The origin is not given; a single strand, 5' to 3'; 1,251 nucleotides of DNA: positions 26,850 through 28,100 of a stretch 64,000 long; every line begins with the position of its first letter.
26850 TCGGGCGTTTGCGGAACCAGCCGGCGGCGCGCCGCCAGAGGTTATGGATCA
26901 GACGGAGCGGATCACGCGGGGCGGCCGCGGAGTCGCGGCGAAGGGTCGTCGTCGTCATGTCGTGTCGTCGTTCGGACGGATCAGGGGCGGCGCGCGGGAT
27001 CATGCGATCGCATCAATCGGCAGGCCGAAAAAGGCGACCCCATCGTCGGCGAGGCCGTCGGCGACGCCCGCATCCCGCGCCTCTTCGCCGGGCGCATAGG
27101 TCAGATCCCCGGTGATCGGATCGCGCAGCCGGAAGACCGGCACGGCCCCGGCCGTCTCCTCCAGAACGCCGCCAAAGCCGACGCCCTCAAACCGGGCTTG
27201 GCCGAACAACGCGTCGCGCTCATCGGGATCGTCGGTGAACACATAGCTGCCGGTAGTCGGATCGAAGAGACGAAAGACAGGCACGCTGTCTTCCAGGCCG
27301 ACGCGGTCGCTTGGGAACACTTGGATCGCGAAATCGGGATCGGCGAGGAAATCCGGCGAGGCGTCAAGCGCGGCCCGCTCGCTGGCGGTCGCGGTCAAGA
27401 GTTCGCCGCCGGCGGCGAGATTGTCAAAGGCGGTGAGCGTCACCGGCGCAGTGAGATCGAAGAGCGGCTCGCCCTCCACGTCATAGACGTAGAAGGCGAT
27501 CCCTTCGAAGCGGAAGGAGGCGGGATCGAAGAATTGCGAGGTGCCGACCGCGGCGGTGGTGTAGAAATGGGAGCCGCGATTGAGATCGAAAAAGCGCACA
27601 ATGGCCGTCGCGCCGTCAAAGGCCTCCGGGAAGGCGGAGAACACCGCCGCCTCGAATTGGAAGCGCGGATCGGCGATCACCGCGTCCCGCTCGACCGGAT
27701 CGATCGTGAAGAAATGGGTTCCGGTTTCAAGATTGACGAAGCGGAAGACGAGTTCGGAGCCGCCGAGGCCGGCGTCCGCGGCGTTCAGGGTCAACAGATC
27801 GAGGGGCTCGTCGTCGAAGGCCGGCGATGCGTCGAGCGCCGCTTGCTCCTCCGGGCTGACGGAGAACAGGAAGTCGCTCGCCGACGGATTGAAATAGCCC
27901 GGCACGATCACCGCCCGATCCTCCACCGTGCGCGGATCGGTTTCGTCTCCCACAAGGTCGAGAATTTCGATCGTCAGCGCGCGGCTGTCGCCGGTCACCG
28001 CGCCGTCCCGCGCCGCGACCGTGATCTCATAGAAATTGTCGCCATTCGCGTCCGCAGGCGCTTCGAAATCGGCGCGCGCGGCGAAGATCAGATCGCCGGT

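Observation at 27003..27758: Shared C-terminal DUF5648-like repeat tag on two unrelated leaderless cargo proteins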

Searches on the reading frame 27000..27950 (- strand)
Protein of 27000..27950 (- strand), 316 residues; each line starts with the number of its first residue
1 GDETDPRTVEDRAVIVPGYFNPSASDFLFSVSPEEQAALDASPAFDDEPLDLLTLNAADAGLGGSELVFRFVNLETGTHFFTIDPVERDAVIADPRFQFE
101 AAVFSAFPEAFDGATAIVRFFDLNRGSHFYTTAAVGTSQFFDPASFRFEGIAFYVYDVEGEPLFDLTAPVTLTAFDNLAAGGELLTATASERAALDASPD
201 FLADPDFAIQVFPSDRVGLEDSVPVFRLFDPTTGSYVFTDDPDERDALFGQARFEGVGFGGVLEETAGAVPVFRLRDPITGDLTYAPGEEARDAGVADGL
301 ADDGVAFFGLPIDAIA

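Call 5: search_solved_structures(query=window:27000-27950:-, max_evalue=1, show_alignments=3)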
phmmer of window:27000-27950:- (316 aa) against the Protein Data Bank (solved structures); distinct sequences matched with E-value up to 1: 0.

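Call 15: find_homologous_proteins(query=window:27000-27950:-, max_evalue=0.001)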
Query window:27000-27950:- (316 aa): 12 proteins with E <= 0.001 among 8000 candidates.
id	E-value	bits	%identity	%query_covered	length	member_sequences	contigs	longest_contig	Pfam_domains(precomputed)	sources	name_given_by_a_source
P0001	9.3e-21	93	31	46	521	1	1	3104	PF13895.13,PF18885.7,PF00801.27,PF17957.8,PF16640.12,PF19077.7,PF18911.7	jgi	jgi:hypothetical protein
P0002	6.5e-19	87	46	28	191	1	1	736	PF18885.7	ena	-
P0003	1.5e-17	82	46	29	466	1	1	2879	PF18885.7,PF03160.21,PF00353.26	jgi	jgi:hypothetical protein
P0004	1.3e-16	79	35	42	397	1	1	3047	PF18885.7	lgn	-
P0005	3.3e-15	74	34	41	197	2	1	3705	PF18885.7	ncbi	-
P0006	5.5e-14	70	32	50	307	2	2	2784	PF01551.30,PF18885.7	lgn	-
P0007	3.5e-12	64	31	40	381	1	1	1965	PF18885.7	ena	-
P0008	3.9e-12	64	37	42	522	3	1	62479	PF18885.7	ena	-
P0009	1.3e-11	63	38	28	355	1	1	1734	PF18885.7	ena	-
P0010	1.5e-10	59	38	31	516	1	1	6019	PF18885.7,PF00082.28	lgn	-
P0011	5.2e-9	54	34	46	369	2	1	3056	PF18885.7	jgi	jgi:hypothetical protein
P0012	2.1e-8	52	32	41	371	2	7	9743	PF18885.7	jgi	-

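Call 21: search_protein_representatives(protein=window:27000-27950:-)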
Query: 316 residues. Proteins with E-value up to 0.001 (for the whole library): 5195; up to 1e-10: 1097; up to 1e-30: 1. The best 150 are listed.
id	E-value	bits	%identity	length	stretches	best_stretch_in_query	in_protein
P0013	2.4e-197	671.0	100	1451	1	1-316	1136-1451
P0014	1.9e-30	122.8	30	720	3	68-166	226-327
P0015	1.4e-29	120.0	34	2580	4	67-157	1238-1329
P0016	2.9e-28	115.6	36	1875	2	27-169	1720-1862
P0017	6.7e-28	114.5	35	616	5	209-311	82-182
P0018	1.5e-27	113.3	33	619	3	55-306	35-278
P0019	3.8e-27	112.0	40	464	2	64-165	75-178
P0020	6.2e-27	111.3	39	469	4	221-296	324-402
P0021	9.2e-27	110.7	30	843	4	67-156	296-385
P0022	9.3e-27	110.7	34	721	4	48-156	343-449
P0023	2.0e-26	109.6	33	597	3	64-164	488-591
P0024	9.1e-26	107.4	40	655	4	223-310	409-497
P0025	1.8e-25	106.5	36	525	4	222-308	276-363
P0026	3.1e-25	105.7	34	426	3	63-155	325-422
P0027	2.4e-24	102.8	28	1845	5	63-282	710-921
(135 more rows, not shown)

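Call 23: predict_structure(alignment_id=A1)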
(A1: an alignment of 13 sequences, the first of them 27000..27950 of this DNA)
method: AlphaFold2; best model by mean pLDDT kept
length: 316 residues; sequences in the alignment: 13
mean_pLDDT: 68.4   pTM: 0.59
mean pLDDT of the five models: 68.4, 64.9, 63.4, 63.0, 60.6
residues with pLDDT >= 90: 73; 70-90: 97; 50-70: 60; < 50: 86
segments of 3 or more residues with pLDDT < 50: 1-4, 6-32, 43-61, 167-178, 206-216, 257-267
pLDDT, mean of each block of 10 residues (from residue 1): 40 29 28 61 43 45 80 93 95 97 93 88 89 64 87 87 51 46 58 70 50 49 88 87 85 55 47 73 78 80 82 73
secondary structure, 60 per line:
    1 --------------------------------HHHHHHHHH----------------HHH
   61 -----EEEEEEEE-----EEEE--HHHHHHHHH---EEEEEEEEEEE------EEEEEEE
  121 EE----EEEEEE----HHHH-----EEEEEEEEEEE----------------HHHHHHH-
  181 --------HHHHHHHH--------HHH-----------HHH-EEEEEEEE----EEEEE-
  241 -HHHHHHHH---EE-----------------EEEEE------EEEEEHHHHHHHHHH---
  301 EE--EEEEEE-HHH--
elements in order: H33-41 E66-73 E79-82 H85-93 E97-107 E114-122 E127-132 H137-140 E146-156 H173-179 H189-196 E223-230 E235-239 H242-249 E272-276 E283-287 H288-297 E305-310

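Call 27: fold_search(model_id=the predicted structure, library=pdb)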
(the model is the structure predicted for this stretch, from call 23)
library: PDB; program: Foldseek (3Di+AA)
matches with E <= 10: 152; with E <= 0.001: 0
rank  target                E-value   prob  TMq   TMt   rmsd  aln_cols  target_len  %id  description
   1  7v3u_4                1.8e-01  0.03  0.10  0.06  24.3       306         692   11  Cryo-EM structure of MCM double hexamer with structured Mcm4-NSD (released 2022-04-13)
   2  1jce                  2.0e-01  0.06  0.10  0.09  21.2       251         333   16  MREB FROM THERMOTOGA MARITIMA (released 2001-09-19)
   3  8rif_4                2.4e-01  0.04  0.10  0.06  24.7       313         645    8  Cryo-EM structure of the MCM double hexamer loaded onto dsDNA. (released 2025-01-01)
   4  9e2y_5                2.4e-01  0.02  0.09  0.06  24.3       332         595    9  Cryo-EM structure of yeast CMG helicase stalled at G4-containing DNA template, state 3 (released 2025-03-26)
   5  7v3u_D                2.6e-01  0.03  0.10  0.07  23.6       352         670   10  Cryo-EM structure of MCM double hexamer with structured Mcm4-NSD (released 2022-04-13)
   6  6xtx_7                2.6e-01  0.02  0.08  0.05  26.5       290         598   11  CryoEM structure of human CMG bound to ATPgammaS and DNA (released 2020-05-27)
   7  7v3u_5                2.9e-01  0.02  0.09  0.06  25.8       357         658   10  Cryo-EM structure of MCM double hexamer with structured Mcm4-NSD (released 2022-04-13)
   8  7p30_5                3.1e-01  0.02  0.09  0.06  27.1       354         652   10  3.0 A resolution structure of a DNA-loaded MCM double hexamer (released 2022-02-02)
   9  7p30_4                4.9e-01  0.02  0.10  0.06  24.7       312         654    9  3.0 A resolution structure of a DNA-loaded MCM double hexamer (released 2022-02-02)
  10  1jcg                  5.2e-01  0.03  0.11  0.11  21.3       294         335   13  MREB FROM THERMOTOGA MARITIMA, AMPPNP (released 2001-09-19)
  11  6eyc_4                5.2e-01  0.03  0.10  0.06  24.4       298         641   11  Re-refinement of the MCM2-7 double hexamer using ISOLDE (released 2018-06-20)
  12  7pt6_4                5.2e-01  0.02  0.10  0.06  24.8       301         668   10  Structure of MCM2-7 DH complexed with Cdc7-Dbf4 in the presence of ATPgS, state III (released 2022-06-08)
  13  8rig_5                5.2e-01  0.01  0.09  0.06  25.8       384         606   10  Cryo-EM structure of an MCM helicase single hexamer loaded onto dsDNA. (released 2025-01-01)
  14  1jcf                  7.0e-01  0.03  0.11  0.11  21.7       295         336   14  MREB FROM THERMOTOGA MARITIMA, TRIGONAL (released 2001-09-19)
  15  8kg6_5                7.0e-01  0.01  0.08  0.06  23.1       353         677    9  Yeast replisome in state I (released 2023-12-06)
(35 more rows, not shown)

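Call 55: search_protein_families(library=pfam, alignment_id=A5, max_evalue=0.001)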
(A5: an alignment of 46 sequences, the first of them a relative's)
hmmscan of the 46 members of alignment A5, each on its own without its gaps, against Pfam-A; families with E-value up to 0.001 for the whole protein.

A. member 1, P0003 (466 aa): 3 families
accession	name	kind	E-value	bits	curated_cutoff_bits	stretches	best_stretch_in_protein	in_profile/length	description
PF18885.6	DUF5648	-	1.6e-35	122.7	25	1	322-461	2-133/134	Domain of unknown function (DUF5648)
PF00353.25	HemolysinCabind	-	4.1e-09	36.7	23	1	62-90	1-29/36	RTX calcium-binding nonapeptide repeat (4 copies)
PF03160.20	Calx-beta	-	1.6e-08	35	27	1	194-306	5-117/119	Calx-beta domain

B. families by the number of members that match (of 46 scanned): 36 families (the first 25 are shown)
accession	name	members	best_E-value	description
PF18885.6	DUF5648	46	1.9e-175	Domain of unknown function (DUF5648)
PF00353.25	HemolysinCabind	14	1e-32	RTX calcium-binding nonapeptide repeat (4 copies)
PF13517.12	FG-GAP_3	6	2.5e-29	FG-GAP-like repeat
PF01839.29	FG-GAP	6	1.8e-19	FG-GAP repeat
PF00413.30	Peptidase_M10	5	1.1e-19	Matrixin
PF03160.20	Calx-beta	4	1.6e-08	Calx-beta domain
PF13583.11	Reprolysin_4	3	1.2e-05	Metallo-peptidase family M12B Reprolysin-like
PF13688.12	Reprolysin_5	3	1.4e-05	Metallo-peptidase family M12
PF00082.27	Peptidase_S8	2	5e-37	Subtilase family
PF08548.17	Peptidase_M10_C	2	1.8e-09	Peptidase M10 serralysin C terminal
PF13365.12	Trypsin_2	2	1.5e-06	Trypsin-like peptidase domain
PF00160.26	Pro_isomerase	1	1.1e-26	Cyclophilin type peptidyl-prolyl cis-trans isomerase/CLD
PF00264.25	Tyrosinase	1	2.7e-19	Common central domain of tyrosinase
PF00722.28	Glyco_hydro_16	1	8e-19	Glycosyl hydrolases family 16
PF05345.18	He_PIG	1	4.8e-15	Putative Ig domain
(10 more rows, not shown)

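Call 56: search_protein_families(library=pfam, alignment_id=A6, max_evalue=0.001)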
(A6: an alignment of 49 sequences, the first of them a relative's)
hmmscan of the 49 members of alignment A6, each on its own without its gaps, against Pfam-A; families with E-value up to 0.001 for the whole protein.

A. member 1, P0001 (521 aa): 9 families
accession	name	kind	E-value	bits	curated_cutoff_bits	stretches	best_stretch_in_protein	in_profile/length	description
PF18885.6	DUF5648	-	4.6e-35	121.2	25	1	31-172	1-134/134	Domain of unknown function (DUF5648)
PF17957.7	Big_7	-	9.1e-33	113.2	24.1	3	381-439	11-70/70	Bacterial Ig domain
PF13895.12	Ig_2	-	1.4e-08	35.3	27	0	277-360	2-79/79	Immunoglobulin domain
PF00801.26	PKD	-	7.4e-08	32.7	23.5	2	377-453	4-77/80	PKD domain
PF16640.11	Big_3_5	-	2.9e-07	31.4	35.5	0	379-458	3-87/88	Bacterial Ig-like domain (group 3)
PF18911.6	PKD_4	-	6.7e-06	26.5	27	0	372-457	3-84/85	PKD domain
PF19077.6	Big_13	-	1.3e-05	26.1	27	0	325-360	64-100/102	Bacterial Ig-like domain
PF13927.12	Ig_3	-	0.00083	20.3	30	0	274-301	1-26/78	Immunoglobulin domain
PF22352.2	K319L-like_PKD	-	0.001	19.5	27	0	383-451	6-78/84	K319L-like, PKD domain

B. families by the number of members that match (of 49 scanned): 57 families (the first 25 are shown)
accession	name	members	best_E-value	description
PF18885.6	DUF5648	49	1.3e-102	Domain of unknown function (DUF5648)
PF07603.17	Lcl_C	5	1.1e-42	Lcl C-terminal domain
PF13306.12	LRR_5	3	7e-101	BspA type Leucine rich repeat region (6 copies)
PF08811.16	DUF1800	3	1.2e-84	Protein of unknown function (DUF1800)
PF17957.7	Big_7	3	9.1e-33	Bacterial Ig domain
PF13365.12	Trypsin_2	3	2.7e-08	Trypsin-like peptidase domain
PF01640.23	Peptidase_C10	2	4.2e-36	Peptidase C10 family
PF09479.16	Flg_new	2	3.6e-20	Listeria-Bacteroides repeat domain (List_Bact_rpt)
PF01551.29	Peptidase_M23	2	1.1e-19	Peptidase family M23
PF13855.12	LRR_8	2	2.3e-12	Leucine rich repeat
PF19077.6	Big_13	2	2.6e-11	Bacterial Ig-like domain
PF01841.26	Transglut_core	2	7.5e-10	Transglutaminase-like superfamily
PF00089.32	Trypsin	2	3.8e-09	Trypsin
PF22352.2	K319L-like_PKD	2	4.2e-09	K319L-like, PKD domain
PF13734.11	Inhibitor_I69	2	1.9e-06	Spi protease inhibitor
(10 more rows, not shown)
